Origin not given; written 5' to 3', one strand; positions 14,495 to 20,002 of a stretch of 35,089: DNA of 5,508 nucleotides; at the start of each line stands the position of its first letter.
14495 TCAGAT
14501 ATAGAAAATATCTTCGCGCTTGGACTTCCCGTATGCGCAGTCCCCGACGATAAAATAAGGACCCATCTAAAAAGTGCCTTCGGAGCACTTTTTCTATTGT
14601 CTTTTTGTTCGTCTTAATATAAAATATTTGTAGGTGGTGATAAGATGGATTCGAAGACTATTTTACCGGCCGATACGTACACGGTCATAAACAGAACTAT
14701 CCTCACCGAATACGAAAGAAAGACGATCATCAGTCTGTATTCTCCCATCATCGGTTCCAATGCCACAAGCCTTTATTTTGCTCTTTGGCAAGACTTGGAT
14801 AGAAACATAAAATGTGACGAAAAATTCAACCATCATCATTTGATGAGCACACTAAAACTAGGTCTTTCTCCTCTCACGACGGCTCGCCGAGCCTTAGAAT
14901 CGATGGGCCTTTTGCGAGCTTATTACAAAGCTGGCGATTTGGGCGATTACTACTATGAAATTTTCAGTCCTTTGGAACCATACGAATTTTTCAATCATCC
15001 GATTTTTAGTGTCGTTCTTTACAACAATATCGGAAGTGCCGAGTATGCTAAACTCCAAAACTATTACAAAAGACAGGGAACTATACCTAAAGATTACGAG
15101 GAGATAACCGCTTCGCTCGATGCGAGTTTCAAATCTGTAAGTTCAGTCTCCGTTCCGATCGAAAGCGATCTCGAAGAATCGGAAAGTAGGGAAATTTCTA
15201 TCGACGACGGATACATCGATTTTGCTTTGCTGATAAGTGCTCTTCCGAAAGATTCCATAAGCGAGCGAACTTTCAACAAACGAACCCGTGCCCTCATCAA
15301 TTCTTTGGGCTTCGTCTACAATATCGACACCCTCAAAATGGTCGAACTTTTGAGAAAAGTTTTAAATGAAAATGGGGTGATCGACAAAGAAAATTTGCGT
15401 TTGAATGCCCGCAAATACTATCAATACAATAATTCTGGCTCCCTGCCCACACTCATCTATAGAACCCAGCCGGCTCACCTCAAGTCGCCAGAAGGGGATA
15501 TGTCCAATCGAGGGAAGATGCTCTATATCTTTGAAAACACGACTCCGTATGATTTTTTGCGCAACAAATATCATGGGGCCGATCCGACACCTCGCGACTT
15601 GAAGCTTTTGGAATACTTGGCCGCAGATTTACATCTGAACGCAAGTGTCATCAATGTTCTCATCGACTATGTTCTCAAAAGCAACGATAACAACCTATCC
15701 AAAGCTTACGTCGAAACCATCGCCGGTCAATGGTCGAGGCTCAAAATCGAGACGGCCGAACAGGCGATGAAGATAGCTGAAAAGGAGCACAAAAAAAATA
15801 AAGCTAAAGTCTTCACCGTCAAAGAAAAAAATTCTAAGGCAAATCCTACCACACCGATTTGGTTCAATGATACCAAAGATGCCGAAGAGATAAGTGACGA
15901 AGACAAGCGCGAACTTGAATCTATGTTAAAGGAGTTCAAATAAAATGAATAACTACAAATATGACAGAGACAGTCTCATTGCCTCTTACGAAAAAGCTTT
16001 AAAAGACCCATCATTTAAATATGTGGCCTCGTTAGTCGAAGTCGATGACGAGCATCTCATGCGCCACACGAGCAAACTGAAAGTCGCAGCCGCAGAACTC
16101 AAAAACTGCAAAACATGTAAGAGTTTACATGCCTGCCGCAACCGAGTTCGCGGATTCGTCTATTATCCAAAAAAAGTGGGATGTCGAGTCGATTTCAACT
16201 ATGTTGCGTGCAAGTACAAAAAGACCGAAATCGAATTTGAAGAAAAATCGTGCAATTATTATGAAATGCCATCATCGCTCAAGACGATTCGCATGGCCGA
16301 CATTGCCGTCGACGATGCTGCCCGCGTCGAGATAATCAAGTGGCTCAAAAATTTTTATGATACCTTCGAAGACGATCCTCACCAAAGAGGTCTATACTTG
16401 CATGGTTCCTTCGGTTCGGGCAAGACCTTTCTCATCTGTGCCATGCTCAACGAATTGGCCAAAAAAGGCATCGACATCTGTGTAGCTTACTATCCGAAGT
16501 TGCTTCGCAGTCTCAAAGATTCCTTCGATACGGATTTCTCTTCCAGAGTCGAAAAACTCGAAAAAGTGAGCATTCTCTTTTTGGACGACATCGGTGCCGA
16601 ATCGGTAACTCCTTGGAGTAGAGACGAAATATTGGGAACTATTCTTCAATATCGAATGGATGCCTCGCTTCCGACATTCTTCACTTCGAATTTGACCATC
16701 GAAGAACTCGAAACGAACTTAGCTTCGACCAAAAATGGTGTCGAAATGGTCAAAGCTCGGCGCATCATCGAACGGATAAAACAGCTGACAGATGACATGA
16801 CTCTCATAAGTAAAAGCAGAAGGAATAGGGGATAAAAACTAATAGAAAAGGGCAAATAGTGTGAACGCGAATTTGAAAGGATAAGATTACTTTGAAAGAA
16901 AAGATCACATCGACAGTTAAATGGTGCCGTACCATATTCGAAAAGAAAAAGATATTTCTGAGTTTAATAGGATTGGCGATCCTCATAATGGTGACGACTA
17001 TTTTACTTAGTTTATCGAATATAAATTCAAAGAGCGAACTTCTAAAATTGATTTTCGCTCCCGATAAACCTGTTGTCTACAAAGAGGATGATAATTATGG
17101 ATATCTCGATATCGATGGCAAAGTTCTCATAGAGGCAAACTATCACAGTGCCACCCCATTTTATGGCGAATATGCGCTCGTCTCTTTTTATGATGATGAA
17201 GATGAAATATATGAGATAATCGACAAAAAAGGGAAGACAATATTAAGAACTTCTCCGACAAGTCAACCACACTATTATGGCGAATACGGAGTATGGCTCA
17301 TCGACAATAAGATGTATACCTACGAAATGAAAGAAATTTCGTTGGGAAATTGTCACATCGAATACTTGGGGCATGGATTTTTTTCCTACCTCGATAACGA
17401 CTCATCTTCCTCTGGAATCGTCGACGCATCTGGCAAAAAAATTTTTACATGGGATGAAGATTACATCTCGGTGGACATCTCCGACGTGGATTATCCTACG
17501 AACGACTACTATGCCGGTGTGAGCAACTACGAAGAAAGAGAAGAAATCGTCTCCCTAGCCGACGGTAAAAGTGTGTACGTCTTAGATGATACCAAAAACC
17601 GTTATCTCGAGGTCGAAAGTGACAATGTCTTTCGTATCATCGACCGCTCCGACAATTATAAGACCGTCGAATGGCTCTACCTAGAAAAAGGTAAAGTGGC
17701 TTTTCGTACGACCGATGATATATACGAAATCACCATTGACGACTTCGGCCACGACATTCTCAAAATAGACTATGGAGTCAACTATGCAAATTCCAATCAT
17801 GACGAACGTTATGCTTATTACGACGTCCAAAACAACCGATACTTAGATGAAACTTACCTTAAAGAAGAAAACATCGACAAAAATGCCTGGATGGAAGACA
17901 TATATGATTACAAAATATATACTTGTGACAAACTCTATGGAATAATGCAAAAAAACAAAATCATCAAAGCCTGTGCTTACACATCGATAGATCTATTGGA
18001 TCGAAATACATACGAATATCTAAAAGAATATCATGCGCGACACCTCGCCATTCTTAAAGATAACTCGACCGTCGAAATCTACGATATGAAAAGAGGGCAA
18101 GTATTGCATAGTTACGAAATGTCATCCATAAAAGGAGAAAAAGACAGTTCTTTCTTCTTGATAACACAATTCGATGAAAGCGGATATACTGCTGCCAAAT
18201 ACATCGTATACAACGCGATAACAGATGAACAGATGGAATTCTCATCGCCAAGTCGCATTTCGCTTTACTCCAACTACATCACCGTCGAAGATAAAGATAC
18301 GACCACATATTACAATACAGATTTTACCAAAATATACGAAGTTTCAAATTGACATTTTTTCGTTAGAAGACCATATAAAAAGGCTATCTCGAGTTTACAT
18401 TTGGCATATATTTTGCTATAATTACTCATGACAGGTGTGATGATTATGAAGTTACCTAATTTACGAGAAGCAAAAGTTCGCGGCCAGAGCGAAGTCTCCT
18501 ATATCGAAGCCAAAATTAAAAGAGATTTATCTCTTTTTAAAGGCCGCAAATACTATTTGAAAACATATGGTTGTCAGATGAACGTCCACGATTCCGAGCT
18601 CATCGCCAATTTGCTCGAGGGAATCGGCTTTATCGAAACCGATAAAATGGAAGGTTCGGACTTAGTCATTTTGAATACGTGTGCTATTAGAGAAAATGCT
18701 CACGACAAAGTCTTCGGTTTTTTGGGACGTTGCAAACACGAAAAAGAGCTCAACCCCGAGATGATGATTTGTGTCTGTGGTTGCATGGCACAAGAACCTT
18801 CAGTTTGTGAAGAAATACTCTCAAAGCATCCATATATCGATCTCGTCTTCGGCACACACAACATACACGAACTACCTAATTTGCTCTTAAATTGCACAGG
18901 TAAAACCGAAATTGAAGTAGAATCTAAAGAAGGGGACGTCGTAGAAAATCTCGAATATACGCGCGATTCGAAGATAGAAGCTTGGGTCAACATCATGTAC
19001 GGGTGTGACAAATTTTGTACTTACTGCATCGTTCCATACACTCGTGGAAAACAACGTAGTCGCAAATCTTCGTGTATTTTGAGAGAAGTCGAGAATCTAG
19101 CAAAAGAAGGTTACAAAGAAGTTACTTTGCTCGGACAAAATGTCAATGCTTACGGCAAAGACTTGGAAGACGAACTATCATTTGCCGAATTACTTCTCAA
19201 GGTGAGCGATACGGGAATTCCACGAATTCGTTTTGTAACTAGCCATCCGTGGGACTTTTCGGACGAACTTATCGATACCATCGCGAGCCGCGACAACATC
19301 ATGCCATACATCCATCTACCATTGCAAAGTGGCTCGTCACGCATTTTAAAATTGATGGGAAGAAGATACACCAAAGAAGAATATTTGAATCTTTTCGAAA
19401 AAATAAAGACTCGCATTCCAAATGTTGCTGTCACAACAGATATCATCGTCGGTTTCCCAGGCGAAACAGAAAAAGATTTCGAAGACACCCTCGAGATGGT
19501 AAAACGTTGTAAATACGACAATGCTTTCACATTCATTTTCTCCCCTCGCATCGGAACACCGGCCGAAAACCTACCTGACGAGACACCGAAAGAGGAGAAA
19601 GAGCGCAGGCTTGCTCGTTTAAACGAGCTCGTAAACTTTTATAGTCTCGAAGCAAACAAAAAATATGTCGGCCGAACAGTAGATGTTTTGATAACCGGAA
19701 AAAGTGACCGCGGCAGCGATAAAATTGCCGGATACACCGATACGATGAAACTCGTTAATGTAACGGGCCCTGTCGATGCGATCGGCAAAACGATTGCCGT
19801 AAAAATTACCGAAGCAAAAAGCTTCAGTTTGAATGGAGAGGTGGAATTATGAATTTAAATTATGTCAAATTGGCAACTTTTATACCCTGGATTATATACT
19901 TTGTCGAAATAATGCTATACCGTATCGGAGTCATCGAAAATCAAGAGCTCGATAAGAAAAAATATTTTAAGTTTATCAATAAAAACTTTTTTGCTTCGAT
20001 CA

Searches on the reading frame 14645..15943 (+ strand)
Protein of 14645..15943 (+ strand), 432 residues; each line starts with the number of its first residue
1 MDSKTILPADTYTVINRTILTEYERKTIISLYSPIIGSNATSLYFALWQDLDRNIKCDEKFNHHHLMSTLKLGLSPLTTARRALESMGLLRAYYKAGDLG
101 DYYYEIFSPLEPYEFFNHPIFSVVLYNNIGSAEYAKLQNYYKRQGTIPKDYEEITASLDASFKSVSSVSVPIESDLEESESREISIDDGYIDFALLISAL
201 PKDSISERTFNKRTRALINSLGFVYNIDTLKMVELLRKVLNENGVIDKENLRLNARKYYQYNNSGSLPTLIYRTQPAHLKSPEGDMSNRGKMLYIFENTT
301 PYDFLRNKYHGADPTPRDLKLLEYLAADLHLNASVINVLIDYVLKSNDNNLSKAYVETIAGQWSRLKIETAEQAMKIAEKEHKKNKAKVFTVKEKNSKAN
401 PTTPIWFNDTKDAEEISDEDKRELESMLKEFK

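Call 75: search_protein_families(library=pfam, proteins=[window:14645-15943:+], max_evalue=0.001)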
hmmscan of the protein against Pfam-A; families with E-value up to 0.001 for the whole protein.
window:14645-15943:+ (432 aa): 1 family
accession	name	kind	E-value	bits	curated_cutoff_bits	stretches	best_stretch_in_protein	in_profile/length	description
PF07261.16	DnaB_2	-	1.5e-13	50.7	22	1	308-376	6-72/74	Replication initiation and membrane attachment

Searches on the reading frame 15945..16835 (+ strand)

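Call 75: search_protein_families(library=pfam, proteins=[window:15945-16835:+], max_evalue=0.001)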
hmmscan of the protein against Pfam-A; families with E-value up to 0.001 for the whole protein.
window:15945-16835:+ (296 aa): 4 families
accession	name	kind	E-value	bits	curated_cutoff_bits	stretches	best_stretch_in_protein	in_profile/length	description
PF01695.23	IstB_IS21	-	9e-09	35.6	24.1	1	149-259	94-203/238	IstB-like ATP binding protein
PF24883.2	NPHP3_N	-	0.00027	21.6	24.8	1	138-183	13-58/164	Nephrocystin 3, N-terminal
PF00004.35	AAA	-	0.00042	21.2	21.2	1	150-218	1-68/131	ATPase family associated with various cellular activities (AAA)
PF03969.22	AFG1_ATPase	-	0.00046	19.7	27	1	93-173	13-87/361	AFG1-like ATPase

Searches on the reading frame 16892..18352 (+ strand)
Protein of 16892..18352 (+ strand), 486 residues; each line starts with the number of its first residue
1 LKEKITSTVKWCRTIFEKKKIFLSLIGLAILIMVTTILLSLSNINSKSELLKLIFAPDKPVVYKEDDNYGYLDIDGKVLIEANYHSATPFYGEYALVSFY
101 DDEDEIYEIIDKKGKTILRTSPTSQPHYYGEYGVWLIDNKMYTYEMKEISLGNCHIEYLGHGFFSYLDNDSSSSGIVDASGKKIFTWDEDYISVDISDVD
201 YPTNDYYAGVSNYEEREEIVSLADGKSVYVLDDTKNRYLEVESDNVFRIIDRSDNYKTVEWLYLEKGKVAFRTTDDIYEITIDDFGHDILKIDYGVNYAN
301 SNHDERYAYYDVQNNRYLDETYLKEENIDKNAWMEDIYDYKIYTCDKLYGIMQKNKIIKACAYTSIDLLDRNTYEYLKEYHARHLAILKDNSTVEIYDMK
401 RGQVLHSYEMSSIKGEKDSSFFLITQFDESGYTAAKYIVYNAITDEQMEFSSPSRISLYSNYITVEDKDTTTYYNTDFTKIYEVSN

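Call 75: search_protein_families(library=pfam, proteins=[window:16892-18352:+], max_evalue=0.001)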
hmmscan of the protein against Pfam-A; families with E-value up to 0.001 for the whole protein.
window:16892-18352:+ (486 aa): 1 family
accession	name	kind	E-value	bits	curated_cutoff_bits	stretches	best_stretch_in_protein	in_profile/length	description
PF14903.11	WG_beta_rep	-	7.8e-06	26.3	25.6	1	69-98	1-30/35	WG containing repeat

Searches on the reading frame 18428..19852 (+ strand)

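Call 75: search_protein_families(library=pfam, proteins=[window:18428-19852:+], max_evalue=0.001)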
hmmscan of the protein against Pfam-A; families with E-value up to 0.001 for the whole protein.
window:18428-19852:+ (474 aa): 3 families
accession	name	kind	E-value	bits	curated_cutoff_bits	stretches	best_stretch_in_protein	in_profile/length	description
PF04055.27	Radical_SAM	-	1.8e-30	106.8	29.5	1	187-357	1-165/166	Radical SAM superfamily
PF00919.26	UPF0004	-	3.9e-28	97.8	27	1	41-142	1-98/98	Uncharacterized protein family UPF0004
PF01938.26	TRAM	-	1.4e-13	50.9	21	1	411-472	1-60/61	TRAM domain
